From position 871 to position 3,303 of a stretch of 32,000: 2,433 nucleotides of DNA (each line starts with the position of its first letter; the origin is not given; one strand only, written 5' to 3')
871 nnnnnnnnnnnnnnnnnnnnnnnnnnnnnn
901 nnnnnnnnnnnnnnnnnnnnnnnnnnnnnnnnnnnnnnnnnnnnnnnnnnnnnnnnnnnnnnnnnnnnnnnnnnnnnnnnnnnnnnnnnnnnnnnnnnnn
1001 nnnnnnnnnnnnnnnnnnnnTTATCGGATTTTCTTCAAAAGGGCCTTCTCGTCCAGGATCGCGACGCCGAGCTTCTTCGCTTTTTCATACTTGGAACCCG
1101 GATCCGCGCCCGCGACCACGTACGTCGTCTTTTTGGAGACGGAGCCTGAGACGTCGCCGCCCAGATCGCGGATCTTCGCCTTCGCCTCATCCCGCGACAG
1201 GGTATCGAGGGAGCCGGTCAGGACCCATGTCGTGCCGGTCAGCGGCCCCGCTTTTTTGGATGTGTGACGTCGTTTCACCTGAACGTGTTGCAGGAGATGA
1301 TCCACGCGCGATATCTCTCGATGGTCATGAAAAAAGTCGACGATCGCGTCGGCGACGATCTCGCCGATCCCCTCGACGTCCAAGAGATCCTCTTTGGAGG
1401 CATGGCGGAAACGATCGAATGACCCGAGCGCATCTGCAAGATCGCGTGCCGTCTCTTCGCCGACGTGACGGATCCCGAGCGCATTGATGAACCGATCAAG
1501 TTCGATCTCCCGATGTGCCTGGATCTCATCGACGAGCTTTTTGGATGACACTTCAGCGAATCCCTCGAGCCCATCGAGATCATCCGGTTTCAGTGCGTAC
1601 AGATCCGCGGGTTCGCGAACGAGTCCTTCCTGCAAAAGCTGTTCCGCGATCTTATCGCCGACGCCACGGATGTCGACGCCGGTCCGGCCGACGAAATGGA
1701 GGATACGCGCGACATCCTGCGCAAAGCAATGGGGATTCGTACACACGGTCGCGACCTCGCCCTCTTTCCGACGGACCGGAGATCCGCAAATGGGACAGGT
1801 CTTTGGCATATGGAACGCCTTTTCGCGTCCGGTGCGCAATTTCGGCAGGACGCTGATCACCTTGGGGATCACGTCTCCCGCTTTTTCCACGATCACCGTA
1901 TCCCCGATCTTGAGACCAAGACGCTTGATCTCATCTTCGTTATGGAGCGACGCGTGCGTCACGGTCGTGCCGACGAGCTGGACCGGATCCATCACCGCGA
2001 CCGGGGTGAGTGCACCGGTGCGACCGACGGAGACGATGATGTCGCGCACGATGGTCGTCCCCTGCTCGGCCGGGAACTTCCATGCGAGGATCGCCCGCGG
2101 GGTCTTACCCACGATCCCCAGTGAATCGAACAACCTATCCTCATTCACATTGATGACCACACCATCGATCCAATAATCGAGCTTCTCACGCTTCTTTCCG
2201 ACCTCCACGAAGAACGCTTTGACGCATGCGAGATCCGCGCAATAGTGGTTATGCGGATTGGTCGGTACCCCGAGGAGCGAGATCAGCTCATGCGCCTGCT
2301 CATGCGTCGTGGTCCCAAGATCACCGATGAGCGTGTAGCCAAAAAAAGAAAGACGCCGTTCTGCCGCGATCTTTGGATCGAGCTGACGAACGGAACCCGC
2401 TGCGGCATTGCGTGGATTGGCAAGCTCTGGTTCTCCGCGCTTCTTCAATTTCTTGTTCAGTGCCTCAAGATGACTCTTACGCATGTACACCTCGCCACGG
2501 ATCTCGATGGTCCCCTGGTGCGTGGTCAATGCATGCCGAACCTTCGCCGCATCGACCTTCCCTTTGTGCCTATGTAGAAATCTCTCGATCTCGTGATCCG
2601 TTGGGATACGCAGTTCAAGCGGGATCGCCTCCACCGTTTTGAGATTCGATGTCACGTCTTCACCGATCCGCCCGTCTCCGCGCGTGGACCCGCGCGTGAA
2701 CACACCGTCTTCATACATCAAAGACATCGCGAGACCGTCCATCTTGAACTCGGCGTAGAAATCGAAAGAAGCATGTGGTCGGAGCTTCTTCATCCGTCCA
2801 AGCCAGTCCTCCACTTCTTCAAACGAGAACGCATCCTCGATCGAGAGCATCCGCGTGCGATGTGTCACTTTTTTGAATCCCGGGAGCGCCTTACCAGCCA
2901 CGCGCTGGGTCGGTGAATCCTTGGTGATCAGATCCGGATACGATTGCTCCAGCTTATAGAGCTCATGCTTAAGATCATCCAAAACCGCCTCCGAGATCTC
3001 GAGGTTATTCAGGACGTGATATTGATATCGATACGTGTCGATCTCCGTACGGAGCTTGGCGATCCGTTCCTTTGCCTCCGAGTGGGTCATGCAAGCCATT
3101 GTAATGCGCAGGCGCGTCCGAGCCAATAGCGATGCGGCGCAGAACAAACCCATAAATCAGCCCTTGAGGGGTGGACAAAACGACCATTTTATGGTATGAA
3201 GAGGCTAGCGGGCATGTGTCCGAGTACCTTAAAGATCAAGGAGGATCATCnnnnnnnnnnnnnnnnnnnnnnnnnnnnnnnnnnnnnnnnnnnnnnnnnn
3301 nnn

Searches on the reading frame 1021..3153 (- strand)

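Call 104: search_protein_families(library=pfam, proteins=[window:1021-3153:-], max_evalue=0.001)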
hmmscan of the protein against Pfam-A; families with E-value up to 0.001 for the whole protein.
window:1021-3153:- (710 aa): 8 families
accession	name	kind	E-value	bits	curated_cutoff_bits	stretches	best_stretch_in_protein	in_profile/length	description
PF01653.23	DNA_ligase_aden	-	5.2e-74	249.4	27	2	207-363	91-253/253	NAD-dependent DNA ligase adenylation domain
PF03120.22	DNA_ligase_OB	-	1.8e-31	108.3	32.9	1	366-443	1-78/79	NAD-dependent DNA ligase OB-fold domain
PF12826.13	HHH_2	-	2.9e-22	79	27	1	554-614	1-61/64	Helix-hairpin-helix motif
PF00533.33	BRCT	-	1.5e-15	57.6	21.3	1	636-704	4-73/78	BRCA1 C Terminus (BRCT) domain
PF14520.12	HHH_5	-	8e-14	52.3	27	2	558-609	4-56/57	Helix-hairpin-helix domain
PF03119.21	DNA_ligase_ZBD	-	8.5e-10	38.8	25.8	1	452-476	1-25/27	NAD-dependent DNA ligase C4 zinc finger domain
PF12738.14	PTCB-BRCT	-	1e-08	35.5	22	1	650-699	9-58/63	twin BRCT domain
PF00633.29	HHH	-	2.6e-07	30.6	24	1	579-607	2-30/30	Helix-hairpin-helix motif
